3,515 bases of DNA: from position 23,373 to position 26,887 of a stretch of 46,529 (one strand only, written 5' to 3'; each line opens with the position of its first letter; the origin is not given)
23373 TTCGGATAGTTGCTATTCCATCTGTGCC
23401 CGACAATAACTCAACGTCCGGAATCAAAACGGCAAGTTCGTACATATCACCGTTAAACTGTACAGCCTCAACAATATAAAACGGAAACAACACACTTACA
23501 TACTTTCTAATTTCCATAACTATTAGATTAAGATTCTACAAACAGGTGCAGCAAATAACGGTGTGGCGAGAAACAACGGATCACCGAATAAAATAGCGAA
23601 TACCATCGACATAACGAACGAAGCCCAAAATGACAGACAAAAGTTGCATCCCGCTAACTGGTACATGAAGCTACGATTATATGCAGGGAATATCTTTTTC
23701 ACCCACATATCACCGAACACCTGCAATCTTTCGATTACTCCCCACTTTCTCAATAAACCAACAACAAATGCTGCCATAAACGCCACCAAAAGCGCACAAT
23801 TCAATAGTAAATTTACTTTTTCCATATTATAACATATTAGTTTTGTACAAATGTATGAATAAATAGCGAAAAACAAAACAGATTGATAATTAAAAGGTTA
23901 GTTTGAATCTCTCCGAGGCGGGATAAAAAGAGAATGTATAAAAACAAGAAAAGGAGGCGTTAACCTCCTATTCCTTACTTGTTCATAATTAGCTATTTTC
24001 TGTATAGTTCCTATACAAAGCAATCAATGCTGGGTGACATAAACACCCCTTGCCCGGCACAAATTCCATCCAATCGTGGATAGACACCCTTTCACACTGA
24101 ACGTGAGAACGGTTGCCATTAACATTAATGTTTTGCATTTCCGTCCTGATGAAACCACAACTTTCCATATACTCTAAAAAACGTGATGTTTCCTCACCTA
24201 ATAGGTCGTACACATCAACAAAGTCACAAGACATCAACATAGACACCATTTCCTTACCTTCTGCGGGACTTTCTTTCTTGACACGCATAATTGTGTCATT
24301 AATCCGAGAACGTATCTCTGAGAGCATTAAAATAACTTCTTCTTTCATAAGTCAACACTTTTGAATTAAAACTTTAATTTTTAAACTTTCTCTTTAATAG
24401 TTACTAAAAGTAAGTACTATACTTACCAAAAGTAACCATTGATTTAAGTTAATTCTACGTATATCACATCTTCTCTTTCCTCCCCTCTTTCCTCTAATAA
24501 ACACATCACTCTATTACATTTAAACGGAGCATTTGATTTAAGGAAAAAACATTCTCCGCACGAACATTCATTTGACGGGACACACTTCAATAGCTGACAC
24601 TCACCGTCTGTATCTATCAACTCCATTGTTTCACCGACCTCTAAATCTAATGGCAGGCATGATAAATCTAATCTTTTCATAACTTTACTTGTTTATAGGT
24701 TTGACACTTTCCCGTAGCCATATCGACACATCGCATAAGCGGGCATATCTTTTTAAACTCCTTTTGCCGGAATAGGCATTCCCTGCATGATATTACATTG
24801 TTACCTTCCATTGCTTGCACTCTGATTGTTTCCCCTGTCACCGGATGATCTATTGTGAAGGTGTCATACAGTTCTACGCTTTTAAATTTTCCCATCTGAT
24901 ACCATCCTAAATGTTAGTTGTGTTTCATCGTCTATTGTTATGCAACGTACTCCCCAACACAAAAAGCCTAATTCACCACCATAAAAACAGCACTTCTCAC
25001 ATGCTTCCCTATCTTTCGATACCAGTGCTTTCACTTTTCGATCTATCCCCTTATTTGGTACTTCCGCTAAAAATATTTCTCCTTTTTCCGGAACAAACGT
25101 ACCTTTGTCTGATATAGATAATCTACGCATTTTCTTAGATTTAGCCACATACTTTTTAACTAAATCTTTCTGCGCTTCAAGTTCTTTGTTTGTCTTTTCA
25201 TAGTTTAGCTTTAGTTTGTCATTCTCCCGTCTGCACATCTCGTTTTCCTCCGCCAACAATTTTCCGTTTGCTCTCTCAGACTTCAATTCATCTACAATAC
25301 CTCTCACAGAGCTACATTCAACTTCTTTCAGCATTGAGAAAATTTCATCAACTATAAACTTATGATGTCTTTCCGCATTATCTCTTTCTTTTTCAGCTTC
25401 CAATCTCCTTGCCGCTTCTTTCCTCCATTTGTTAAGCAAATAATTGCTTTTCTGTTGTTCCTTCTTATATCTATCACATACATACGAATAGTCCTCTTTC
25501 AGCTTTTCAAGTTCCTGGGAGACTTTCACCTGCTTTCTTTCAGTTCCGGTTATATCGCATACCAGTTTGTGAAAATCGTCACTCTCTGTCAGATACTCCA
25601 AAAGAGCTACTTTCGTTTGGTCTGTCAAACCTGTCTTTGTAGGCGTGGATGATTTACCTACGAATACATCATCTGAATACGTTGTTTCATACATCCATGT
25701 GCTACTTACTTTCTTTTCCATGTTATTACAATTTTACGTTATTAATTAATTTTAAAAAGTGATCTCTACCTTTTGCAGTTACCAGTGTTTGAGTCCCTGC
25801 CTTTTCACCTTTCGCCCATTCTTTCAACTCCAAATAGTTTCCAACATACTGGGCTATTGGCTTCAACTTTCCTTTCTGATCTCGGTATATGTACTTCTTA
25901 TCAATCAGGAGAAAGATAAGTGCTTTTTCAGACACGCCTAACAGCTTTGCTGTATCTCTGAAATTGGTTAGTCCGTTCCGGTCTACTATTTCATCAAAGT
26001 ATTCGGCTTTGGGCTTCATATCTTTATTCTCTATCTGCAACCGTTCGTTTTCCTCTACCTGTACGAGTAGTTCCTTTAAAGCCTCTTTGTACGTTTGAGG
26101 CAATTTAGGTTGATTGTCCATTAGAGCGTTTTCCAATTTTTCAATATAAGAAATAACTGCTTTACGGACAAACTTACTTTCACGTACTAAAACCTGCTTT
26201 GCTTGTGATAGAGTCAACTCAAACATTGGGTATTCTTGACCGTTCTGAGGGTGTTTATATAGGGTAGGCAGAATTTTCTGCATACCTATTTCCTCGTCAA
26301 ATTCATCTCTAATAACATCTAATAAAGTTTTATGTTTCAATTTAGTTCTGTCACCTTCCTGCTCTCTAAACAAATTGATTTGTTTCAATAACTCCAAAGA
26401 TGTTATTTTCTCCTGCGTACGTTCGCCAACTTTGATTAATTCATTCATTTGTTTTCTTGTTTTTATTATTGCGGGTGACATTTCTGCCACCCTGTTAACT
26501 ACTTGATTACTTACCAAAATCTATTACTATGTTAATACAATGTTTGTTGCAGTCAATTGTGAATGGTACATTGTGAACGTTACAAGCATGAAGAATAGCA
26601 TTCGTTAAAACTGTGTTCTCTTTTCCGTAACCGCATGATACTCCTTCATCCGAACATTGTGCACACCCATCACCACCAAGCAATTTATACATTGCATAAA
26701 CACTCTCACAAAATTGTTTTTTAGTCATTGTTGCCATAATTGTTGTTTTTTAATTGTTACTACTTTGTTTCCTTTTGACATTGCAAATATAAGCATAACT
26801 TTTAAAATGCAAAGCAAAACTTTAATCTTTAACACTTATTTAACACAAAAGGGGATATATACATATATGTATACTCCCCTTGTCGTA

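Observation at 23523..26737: Accessory island with an early-type promoter inserted between the head/neck and tail modules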

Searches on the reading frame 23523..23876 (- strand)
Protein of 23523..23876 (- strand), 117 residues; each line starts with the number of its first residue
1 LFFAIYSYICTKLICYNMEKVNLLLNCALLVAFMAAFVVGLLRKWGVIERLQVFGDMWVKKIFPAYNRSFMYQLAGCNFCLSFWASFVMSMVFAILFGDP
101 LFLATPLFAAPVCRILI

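Call 5: search_protein_families(library=pfam, proteins=[window:23523-23876:-], max_evalue=0.1)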
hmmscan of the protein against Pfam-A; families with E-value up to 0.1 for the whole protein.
window:23523-23876:- (117 aa): 1 family
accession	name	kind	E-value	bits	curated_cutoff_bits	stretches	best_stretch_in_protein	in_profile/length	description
PF08570.15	DUF1761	-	0.047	14.4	31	0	28-97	2-63/123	Protein of unknown function (DUF1761)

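Call 27: search_protein_families(library=phrogs, proteins=[window:23523-23825:-], max_evalue=0.01)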
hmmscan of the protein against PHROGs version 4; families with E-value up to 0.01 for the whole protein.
window:23523-23825:- (100 aa): 2 families
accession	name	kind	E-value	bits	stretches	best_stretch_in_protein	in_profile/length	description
phrog_13297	-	unknown function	1e-06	30.2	1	14-82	8-68/87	-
phrog_781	-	unknown function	4.3e-05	23.8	1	10-92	40-122/152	-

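Call 88: search_protein_families(library=pfam, proteins=[window:23523-23825:-], max_evalue=10)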
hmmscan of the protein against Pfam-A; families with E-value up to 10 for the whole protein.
window:23523-23825:- (100 aa): 2 families
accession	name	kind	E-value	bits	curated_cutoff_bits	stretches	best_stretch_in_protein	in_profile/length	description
PF08570.15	DUF1761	-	0.028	15.1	31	1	11-80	2-63/123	Protein of unknown function (DUF1761)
PF07098.16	DUF1360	-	0.039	14.4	21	1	50-79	49-78/102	Protein of unknown function (DUF1360)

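Call 89: search_protein_families(library=padloc, proteins=[window:23523-23825:-], max_evalue=0.1)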
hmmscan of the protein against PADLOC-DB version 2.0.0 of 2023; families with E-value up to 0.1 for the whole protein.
window:23523-23825:- (100 aa): 0 families

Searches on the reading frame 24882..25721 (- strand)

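Call 5: search_protein_families(library=pfam, proteins=[window:24882-25721:-], max_evalue=0.1)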
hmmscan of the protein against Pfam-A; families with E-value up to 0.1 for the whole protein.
window:24882-25721:- (279 aa): 0 families

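Call 27: search_protein_families(library=phrogs, proteins=[window:24882-25721:-], max_evalue=0.01)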
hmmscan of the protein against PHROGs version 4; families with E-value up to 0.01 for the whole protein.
window:24882-25721:- (279 aa): 1 family
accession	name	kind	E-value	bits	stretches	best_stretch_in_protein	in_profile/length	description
phrog_434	-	DNA, RNA and nucleotide metabolism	0.0017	18.6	1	69-207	243-365/372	RecE-like recombination exonuclease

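Call 88: search_protein_families(library=pfam, proteins=[window:24882-25721:-], max_evalue=10)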
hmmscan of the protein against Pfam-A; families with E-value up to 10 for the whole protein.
window:24882-25721:- (279 aa): 7 families
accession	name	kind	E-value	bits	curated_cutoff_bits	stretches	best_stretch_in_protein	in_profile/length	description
PF14426.11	Imm2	-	0.23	12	35.7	1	108-151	10-47/60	Immunity protein Imm2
PF14523.12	Syntaxin_2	-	0.32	11.4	26.5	1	60-114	67-118/134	Syntaxin-like protein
PF11014.13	DUF2852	-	0.4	11.2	22.5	1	38-112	25-90/116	Protein of unknown function (DUF2852)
PF06156.18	YabA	-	1.7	9.7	30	1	125-189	4-67/103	Initiation control protein YabA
PF07800.18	DUF1644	-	2.5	8.6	25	1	79-191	29-142/166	Protein of unknown function (DUF1644)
PF06295.17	ZapG-like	-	3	8.3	33.5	1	164-198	23-57/123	Z-ring associated protein G-like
PF14235.11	DUF4337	-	4.9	7.7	27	1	64-120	68-116/161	Domain of unknown function (DUF4337)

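Call 89: search_protein_families(library=padloc, proteins=[window:24882-25721:-], max_evalue=0.1)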
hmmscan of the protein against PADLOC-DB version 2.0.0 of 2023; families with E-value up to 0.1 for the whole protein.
window:24882-25721:- (279 aa): 1 family
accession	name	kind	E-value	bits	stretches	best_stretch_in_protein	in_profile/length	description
PDLC00511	JetC1|JetC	-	0.028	10.3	1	55-208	670-821/1108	DUF3584 domain; MukB-like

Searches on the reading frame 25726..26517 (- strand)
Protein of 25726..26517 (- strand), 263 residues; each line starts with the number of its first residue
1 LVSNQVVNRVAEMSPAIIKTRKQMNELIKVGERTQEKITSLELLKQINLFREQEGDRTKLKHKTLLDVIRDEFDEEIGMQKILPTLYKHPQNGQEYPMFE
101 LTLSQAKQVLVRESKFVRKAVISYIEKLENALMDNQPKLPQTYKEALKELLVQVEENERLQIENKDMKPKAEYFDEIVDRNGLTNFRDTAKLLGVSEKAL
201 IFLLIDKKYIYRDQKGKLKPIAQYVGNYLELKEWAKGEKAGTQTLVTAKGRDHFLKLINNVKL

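Call 5: search_protein_families(library=pfam, proteins=[window:25726-26517:-], max_evalue=0.1)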
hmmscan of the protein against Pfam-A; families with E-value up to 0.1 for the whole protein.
window:25726-26517:- (263 aa): 5 families
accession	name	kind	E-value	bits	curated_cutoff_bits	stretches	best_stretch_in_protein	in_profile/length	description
PF03374.19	ANT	-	8.7e-22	78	25.3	1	163-259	3-106/108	Phage antirepressor protein KilAC domain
PF09669.15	Phage_pRha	-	0.0062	17.5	29.9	1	58-127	10-85/91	Phage regulatory protein Rha (Phage_pRha)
PF19513.4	DUF6047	-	0.033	14.6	27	1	106-218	41-154/190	Family of unknown function (DUF6047)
PF21750.2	DACNH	-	0.052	13.9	27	0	165-220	29-83/107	Probable sensor domain DACNH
PF06156.18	YabA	-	0.081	14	30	0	119-171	4-52/103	Initiation control protein YabA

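Call 27: search_protein_families(library=phrogs, proteins=[window:25726-26517:-], max_evalue=0.01)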
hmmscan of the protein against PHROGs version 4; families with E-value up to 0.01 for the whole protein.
window:25726-26517:- (263 aa): 5 families
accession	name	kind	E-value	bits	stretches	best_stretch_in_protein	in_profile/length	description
phrog_63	-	transcription regulation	7.3e-39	135.3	1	17-260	110-358/431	anti-repressor Ant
phrog_130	-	transcription regulation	6.8e-21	75.8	1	142-259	274-409/480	anti-repressor Ant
phrog_4936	-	transcription regulation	0.00013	23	1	91-172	80-163/257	transcriptional regulator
phrog_1726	-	transcription regulation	0.00015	22.6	1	24-161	4-150/264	anti-repressor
phrog_8235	-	transcription regulation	0.0011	19.7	1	56-131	20-104/219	anti-repressor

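Call 89: search_protein_families(library=padloc, proteins=[window:25726-26517:-], max_evalue=0.1)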
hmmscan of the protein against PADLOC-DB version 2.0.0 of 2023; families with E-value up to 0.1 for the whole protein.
window:25726-26517:- (263 aa): 1 family
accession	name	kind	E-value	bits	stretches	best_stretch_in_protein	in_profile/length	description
PDLC03740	RT_outgroup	-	0.0062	13.8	1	117-219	30-122/407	retron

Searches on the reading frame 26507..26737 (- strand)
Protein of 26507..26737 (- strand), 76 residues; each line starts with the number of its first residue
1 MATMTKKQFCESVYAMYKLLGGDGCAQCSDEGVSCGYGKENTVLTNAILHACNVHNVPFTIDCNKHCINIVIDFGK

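Call 5: search_protein_families(library=pfam, proteins=[window:26507-26737:-], max_evalue=0.1)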
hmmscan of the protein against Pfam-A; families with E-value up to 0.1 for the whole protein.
window:26507-26737:- (76 aa): 0 families

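Call 27: search_protein_families(library=phrogs, proteins=[window:26507-26737:-], max_evalue=0.01)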
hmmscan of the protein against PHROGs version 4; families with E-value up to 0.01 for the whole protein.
window:26507-26737:- (76 aa): 0 families

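Call 57: search_dna_similar(query=window:26507-26737:-, collection=phages, mode=protein, max_evalue=0.001)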
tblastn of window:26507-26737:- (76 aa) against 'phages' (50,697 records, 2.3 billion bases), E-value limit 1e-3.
Records with a match: 20; places in all: 20; records where one place covers at least 80% of the query: 20.
Best place of each record, by identity: 60-80% 11; <60% 9.
By first word of the organism name: Bacteroides 20.
By host as written in the record: Bacteroides fragilis 4; Bacteroides fragilis CSC10 3; Bacteroides fragilis DA695 2; Bacteroides fragilis DA698 2; Bacteroides fragilis HSP40 (ATCC 51477) 2; Bacteroides fragilis HM4 1; Bacteroides fragilis GB124 1; Bacteroides fragilis NCTC 1; and 4 more.
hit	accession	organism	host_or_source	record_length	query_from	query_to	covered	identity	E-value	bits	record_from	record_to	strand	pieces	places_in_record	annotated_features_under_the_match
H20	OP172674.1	Bacteroides phage BF695P3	Bacteroides fragilis DA695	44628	4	76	96%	67.1%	4e-28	110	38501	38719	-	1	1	hypothetical protein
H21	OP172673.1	Bacteroides phage BF695P2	Bacteroides fragilis DA695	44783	4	76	96%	67.1%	4e-28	110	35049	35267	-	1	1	hypothetical protein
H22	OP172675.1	Bacteroides phage BF698P1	Bacteroides fragilis DA698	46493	4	76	96%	67.1%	4e-28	110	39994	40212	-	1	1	hypothetical protein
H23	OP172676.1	Bacteroides phage BF698P3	Bacteroides fragilis DA698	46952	4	76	96%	67.1%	4e-28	110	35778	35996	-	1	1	hypothetical protein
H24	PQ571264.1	Bacteroides phage BF3-TP1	Bacteroides fragilis HM4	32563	4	76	96%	65.8%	2e-27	107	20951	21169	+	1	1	hypothetical protein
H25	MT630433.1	Bacteroides phage vB_BfrS_23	Bacteroides fragilis GB124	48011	1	74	97%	63.2%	1e-25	102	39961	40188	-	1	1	hypothetical protein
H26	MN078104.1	Bacteroides phage Barc2635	Bacteroides fragilis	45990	1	74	97%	63.2%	2e-25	102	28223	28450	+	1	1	hypothetical protein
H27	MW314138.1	Bacteroides phage vB_BfraS_NCTC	Bacteroides fragilis NCTC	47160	1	74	97%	63.2%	2e-25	102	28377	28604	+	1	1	hypothetical protein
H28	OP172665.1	Bacteroides phage BF344P1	Bacteroides fragilis BSC344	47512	1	74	97%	61.8%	4e-25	101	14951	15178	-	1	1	hypothetical protein (x2)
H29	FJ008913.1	Bacteroides phage B40-8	Bacteroides fragilis HSP40 (ATCC 51477)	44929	1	74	97%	61.8%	8e-25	100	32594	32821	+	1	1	none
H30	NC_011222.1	Bacteroides phage B40-8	Bacteroides fragilis HSP40 (ATCC 51477)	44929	1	74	97%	61.8%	8e-25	100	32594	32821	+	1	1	none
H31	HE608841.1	Bacteroides phage B124-14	Bacteroides fragilis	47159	1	74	97%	56.6%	1e-20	89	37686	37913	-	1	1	hypothetical protein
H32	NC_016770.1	Bacteroides phage B124-14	Bacteroides fragilis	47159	1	74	97%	56.6%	1e-20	89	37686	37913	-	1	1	hypothetical protein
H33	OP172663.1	Bacteroides phage BF10P2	Bacteroides fragilis CSC10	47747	1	74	97%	52.0%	2e-17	80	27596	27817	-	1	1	hypothetical protein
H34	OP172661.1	Bacteroides phage BF8P1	Bacteroides fragilis TSN8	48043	1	74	97%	50.7%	3e-16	76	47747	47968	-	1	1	hypothetical protein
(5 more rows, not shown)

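Call 58: get_annotated_region(hit=H20, flank=2500)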
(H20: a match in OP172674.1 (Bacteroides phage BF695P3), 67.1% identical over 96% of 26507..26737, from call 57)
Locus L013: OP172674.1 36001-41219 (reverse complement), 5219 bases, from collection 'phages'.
description: Bacteroides phage BF695P3, complete genome.
organism: Bacteroides phage BF695P3 (NCBI taxid 2968557)
taxonomy: Viruses; Duplodnaviria; Heunggongvirae; Uroviricota; Caudoviricetes
host: Bacteroides fragilis DA695; source: municipal sewage; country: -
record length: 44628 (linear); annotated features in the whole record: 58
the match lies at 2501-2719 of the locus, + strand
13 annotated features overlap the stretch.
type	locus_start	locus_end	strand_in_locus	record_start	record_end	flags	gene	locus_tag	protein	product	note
CDS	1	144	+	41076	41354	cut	-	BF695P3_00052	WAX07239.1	hypothetical protein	-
CDS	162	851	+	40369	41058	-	-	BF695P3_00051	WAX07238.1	hypothetical protein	-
CDS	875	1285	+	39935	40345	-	-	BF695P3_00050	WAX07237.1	hypothetical protein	-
CDS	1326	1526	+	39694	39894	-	-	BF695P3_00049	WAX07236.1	hypothetical protein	-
CDS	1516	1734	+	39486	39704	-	-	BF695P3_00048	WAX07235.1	hypothetical protein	-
CDS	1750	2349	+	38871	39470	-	-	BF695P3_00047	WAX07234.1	hypothetical protein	-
CDS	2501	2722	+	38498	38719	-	-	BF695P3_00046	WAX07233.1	hypothetical protein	-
CDS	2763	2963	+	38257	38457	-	-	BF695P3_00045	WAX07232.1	hypothetical protein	-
CDS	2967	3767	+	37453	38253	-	-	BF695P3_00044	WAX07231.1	thymidylate synthase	-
CDS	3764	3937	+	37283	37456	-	-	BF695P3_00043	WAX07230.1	hypothetical protein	-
CDS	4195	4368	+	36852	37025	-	-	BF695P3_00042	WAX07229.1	hypothetical protein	-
CDS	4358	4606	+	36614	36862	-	-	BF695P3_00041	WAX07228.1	hypothetical protein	-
CDS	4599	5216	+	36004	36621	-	-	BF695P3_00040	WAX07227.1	hypothetical protein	-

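Call 59: get_annotated_region(hit=H32, flank=2500)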
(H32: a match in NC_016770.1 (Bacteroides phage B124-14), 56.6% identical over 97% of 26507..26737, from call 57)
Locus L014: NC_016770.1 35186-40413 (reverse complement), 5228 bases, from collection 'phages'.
description: Bacteroides phage B124-14, complete genome.
organism: Bacteroides phage B124-14 (NCBI taxid 1105171)
taxonomy: Viruses; Duplodnaviria; Heunggongvirae; Uroviricota; Caudoviricetes
host: Bacteroides fragilis; source: municipal wastewater; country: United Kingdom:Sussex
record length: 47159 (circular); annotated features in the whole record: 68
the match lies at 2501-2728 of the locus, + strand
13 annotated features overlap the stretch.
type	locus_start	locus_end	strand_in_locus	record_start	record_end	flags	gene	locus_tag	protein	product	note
CDS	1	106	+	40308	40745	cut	-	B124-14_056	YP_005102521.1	hypothetical protein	ORF056c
CDS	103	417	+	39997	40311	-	-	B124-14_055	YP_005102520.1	hypothetical protein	ORF055c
CDS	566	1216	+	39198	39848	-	-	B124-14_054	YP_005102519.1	hypothetical protein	ORF054c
CDS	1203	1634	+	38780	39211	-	-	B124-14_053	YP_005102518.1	putative HNH endonuclease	ORF053c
CDS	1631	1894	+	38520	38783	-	-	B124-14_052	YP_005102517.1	hypothetical protein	ORF052c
CDS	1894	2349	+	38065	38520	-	-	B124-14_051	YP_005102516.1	putative single-stranded DNA binding protein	ORF051c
CDS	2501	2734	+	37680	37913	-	-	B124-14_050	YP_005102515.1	hypothetical protein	ORF050c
CDS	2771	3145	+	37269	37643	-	-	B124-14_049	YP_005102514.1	hypothetical protein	ORF049c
CDS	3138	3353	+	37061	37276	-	-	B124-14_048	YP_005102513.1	hypothetical protein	ORF048c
CDS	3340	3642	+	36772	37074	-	-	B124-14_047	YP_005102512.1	hypothetical protein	ORF047c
CDS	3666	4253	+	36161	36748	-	-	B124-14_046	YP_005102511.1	pyrophosphatase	ORF046c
CDS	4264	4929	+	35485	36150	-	-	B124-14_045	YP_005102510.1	hypothetical protein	ORF045c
CDS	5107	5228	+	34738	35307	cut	-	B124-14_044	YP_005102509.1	Rnase E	ORF044c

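Call 88: search_protein_families(library=pfam, proteins=[window:26507-26737:-], max_evalue=10)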
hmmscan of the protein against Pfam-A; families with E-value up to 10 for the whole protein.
window:26507-26737:- (76 aa): 0 families

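Call 89: search_protein_families(library=padloc, proteins=[window:26507-26737:-], max_evalue=0.1)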
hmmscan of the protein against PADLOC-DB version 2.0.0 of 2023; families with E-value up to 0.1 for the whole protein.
window:26507-26737:- (76 aa): 0 families
